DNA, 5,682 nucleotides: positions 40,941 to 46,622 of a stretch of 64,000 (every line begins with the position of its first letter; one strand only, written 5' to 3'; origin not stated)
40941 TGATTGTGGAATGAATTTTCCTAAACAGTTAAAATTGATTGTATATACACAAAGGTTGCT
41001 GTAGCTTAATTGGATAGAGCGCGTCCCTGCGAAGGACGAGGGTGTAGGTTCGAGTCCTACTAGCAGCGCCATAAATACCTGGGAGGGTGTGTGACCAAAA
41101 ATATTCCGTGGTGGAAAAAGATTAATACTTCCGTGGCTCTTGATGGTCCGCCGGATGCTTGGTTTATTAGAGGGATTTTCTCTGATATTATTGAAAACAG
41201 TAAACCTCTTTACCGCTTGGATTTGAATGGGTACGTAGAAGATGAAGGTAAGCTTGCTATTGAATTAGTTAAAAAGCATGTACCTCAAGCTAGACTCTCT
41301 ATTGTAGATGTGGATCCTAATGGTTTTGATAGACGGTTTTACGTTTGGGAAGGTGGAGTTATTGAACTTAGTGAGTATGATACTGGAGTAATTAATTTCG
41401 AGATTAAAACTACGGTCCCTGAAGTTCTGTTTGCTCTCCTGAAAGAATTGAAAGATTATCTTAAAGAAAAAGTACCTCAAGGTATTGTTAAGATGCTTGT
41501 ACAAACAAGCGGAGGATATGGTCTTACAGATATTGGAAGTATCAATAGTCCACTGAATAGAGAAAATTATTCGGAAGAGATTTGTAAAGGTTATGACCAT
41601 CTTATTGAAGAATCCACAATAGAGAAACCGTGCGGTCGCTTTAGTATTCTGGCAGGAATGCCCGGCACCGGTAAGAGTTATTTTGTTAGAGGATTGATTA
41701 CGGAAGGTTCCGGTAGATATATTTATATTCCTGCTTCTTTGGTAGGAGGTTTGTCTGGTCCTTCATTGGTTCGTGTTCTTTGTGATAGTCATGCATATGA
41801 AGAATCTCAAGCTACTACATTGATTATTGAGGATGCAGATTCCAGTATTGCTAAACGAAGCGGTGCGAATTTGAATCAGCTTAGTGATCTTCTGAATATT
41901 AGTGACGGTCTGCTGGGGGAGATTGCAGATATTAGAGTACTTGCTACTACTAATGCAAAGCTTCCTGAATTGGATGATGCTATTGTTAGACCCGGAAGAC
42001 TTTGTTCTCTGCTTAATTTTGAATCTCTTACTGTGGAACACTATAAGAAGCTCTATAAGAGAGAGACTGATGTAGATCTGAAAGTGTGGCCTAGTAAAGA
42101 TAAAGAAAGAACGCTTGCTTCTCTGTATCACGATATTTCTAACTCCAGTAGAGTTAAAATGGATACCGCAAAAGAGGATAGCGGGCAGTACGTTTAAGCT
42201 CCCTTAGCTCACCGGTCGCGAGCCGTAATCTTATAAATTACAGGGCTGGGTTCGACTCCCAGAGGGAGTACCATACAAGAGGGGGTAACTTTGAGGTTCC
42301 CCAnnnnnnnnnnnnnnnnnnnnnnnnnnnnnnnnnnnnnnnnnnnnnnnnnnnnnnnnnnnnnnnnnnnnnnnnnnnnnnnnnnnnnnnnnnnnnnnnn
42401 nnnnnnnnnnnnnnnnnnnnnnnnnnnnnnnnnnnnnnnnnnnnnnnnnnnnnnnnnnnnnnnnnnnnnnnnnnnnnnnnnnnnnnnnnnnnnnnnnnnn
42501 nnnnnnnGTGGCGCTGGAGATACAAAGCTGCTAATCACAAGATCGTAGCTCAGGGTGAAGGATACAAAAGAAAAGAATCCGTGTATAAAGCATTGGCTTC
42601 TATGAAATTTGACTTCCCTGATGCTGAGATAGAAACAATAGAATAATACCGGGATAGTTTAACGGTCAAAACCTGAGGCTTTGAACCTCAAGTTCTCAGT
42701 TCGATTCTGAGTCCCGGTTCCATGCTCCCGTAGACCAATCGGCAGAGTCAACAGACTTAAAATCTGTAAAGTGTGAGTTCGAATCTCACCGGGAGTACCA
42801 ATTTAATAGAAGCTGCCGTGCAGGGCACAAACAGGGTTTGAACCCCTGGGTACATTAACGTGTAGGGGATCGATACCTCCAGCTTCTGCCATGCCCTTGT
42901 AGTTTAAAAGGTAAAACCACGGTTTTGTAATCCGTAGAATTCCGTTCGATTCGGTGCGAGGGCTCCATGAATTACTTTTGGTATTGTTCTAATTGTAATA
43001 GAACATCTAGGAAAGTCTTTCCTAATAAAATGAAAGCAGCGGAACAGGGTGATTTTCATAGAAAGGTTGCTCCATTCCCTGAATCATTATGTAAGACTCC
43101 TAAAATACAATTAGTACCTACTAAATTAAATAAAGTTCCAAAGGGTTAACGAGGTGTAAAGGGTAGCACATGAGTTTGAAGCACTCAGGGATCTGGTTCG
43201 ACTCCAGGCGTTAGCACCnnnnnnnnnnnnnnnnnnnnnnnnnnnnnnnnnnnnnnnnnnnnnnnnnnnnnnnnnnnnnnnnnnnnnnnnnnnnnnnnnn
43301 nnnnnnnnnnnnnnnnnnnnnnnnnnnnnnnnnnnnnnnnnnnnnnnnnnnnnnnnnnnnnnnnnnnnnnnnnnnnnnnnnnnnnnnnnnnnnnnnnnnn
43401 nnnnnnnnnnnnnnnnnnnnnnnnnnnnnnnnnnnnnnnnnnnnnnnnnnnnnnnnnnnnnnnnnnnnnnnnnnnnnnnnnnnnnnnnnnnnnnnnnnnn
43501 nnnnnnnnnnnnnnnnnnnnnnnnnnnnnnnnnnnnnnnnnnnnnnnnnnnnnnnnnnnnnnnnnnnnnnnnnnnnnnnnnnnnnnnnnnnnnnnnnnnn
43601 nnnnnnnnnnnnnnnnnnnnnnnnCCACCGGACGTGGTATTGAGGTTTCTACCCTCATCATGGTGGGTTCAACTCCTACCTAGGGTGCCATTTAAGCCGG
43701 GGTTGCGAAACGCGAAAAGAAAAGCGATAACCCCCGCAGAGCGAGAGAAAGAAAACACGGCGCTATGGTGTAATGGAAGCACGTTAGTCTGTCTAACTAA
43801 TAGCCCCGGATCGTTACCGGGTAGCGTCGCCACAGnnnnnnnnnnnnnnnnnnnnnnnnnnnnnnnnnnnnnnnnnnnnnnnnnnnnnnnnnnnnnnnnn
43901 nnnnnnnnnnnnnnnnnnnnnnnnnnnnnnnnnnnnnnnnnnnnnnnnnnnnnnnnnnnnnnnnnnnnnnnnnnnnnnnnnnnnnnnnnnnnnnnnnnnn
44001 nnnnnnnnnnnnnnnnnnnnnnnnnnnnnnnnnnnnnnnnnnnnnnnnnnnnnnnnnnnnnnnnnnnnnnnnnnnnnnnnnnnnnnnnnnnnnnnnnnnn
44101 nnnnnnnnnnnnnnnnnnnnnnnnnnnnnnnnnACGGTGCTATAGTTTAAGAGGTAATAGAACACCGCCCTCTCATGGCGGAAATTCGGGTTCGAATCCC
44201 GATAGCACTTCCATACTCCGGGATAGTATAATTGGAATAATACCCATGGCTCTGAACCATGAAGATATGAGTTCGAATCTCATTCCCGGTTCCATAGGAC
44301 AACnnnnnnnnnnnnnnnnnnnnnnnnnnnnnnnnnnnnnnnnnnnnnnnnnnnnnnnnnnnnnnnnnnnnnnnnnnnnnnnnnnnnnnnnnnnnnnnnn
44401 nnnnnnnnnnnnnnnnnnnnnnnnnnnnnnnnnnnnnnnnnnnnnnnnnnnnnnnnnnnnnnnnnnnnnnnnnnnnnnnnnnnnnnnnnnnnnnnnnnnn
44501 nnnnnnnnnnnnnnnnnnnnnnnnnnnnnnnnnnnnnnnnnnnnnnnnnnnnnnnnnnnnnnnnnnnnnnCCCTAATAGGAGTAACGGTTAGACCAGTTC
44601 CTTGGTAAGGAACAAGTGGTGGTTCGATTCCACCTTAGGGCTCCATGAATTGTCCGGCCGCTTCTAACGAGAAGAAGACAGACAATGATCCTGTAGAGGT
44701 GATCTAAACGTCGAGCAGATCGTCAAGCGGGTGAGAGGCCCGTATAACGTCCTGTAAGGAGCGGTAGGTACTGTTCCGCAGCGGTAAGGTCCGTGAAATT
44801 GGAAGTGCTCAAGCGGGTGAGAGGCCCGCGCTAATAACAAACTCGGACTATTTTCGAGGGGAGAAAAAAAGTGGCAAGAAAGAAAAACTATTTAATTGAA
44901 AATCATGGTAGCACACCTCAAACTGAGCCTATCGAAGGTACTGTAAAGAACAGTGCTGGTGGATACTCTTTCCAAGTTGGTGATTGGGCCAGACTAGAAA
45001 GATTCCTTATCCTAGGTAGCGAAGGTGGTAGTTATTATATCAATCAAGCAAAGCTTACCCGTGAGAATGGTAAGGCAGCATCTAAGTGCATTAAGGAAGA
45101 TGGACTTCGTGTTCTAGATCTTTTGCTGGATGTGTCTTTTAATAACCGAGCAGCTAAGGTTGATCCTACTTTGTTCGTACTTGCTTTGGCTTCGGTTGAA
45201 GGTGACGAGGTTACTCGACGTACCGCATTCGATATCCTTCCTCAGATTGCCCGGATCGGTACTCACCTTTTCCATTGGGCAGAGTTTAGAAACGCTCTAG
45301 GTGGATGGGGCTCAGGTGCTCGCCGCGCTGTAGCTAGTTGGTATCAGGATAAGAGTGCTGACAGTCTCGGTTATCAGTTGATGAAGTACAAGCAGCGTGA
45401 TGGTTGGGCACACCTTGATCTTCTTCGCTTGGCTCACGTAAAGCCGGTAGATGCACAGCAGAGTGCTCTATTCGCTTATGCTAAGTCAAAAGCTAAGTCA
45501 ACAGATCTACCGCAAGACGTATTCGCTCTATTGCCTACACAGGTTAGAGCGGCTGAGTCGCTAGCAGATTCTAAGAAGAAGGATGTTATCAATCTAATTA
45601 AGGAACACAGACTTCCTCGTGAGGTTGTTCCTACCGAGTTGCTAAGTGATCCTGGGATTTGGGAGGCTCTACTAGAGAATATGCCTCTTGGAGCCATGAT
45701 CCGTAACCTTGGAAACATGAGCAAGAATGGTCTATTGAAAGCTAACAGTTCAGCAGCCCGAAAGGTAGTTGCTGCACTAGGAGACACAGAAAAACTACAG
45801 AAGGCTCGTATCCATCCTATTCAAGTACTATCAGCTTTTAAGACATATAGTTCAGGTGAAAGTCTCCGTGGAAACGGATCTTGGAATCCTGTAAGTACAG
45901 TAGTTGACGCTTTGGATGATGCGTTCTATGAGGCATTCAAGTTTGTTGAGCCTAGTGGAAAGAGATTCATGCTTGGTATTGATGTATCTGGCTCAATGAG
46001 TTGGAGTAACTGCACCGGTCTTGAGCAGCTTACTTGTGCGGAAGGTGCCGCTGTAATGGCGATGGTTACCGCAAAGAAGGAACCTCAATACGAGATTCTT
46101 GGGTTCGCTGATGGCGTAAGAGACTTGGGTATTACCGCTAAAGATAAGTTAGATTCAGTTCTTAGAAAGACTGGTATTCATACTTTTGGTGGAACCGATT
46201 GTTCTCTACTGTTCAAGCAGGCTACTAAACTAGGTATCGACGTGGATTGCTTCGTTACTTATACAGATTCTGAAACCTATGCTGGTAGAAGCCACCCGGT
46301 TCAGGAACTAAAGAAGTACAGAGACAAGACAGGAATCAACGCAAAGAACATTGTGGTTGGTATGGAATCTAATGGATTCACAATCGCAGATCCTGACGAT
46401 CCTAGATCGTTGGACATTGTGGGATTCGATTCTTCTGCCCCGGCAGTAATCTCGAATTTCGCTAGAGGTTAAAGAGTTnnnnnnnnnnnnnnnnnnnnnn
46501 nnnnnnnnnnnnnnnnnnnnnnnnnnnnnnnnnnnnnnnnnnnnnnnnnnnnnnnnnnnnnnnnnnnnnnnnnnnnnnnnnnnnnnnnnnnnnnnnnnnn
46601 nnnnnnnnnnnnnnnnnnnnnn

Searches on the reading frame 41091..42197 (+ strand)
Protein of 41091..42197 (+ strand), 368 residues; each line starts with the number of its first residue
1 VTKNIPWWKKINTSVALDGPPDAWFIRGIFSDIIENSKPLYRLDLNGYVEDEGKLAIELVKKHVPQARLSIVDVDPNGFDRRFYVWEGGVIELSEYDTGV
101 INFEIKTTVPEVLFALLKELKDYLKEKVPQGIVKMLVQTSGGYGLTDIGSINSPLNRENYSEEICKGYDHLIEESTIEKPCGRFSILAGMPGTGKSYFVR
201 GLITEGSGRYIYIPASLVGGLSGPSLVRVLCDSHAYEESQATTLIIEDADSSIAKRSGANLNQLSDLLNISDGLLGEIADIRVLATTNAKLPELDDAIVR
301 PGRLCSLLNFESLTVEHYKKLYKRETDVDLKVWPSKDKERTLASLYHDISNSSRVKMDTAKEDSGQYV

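Call 11: search_protein_families(library=pfam, proteins=[window:41091-42197:+])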
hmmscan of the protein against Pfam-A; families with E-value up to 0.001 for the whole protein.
window:41091-42197:+ (368 aa): 1 family
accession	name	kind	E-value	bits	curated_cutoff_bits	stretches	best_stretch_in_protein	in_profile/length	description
PF00004.35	AAA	-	9.4e-10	39.5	21.2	1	186-310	2-129/131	ATPase family associated with various cellular activities (AAA)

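Call 52: find_related_loci(query=window:41091-42194:+, collection=viral_contigs, flank=10000)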
Query window:41091-42194:+ (368 aa) in viral_contigs; peptide patterns used: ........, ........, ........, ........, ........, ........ (x = any residue, [..] = any of these).
14 stretches matched a pattern, but none encodes a relative of the query by tblastn (E <= 1e-3).

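Call 84: search_solved_structures(query=window:41091-42194:+, max_evalue=0.001)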
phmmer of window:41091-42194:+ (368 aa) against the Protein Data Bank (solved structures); distinct sequences matched with E-value up to 0.001: 157 (the best 60 are shown).
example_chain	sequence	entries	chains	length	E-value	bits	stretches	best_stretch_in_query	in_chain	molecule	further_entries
5g4g_A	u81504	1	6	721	2.7e-11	46.4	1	98-304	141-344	VCP-LIKE ATPASE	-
5g4f_A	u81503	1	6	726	2.7e-11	46.4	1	98-304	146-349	VCP-LIKE ATPASE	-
6ef0_I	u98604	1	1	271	3.1e-11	46.2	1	141-326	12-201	26S proteasome regulatory subunit 4 homolog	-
6ef1_I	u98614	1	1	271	3.3e-11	46.1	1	142-326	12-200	26S proteasome regulatory subunit 4 homolog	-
6fvu_I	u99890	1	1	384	4.8e-11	45.6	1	136-326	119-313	26S proteasome regulatory subunit 4 homolog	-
6fvt_I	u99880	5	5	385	4.8e-11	45.6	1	136-326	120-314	26S proteasome regulatory subunit 4 homolog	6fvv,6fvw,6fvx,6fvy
35zr_B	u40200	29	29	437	6.6e-11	45.1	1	136-326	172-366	26S proteasome regulatory subunit 4 homolog | 26S protease regulatory subunit 4 homolog | RPT2 isoform 1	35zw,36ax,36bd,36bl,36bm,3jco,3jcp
6oaa_B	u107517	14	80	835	6.9e-11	45.1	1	186-308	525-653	Cell division control protein 48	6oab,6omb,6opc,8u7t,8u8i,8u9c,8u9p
8dar_A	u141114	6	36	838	6.9e-11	45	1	186-308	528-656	Cell division control protein 48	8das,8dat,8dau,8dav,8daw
6ef2_I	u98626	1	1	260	7.7e-11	44.9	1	146-326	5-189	26S proteasome regulatory subunit 4 homolog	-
6oa9_A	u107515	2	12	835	8.1e-11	44.8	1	186-308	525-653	Cell division control protein 48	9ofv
5vc7_A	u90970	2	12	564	1.2e-10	44.3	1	146-304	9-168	VCP-like ATPase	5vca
5vho_B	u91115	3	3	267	3.2e-10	42.8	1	141-322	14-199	26S proteasome regulatory subunit 4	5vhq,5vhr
5vhj_B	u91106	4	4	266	3.3e-10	42.8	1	141-322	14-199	26S proteasome regulatory subunit 4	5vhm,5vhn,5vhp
8rhn_K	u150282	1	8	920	4.1e-10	42.5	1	180-304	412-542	ATPase family gene 2 protein homolog A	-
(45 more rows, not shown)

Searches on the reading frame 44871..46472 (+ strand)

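Call 11: search_protein_families(library=pfam, proteins=[window:44871-46472:+])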
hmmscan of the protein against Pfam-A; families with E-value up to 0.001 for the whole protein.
window:44871-46472:+ (533 aa): 2 families
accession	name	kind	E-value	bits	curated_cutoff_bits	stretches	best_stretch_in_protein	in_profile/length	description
PF25045.1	vWA_Ro60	-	2.3e-54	184.2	27.7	1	365-531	1-165/165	Ro60 vWA domain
PF05731.17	TROVE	-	6.2e-35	121.7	23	1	25-323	1-351/442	TROVE domain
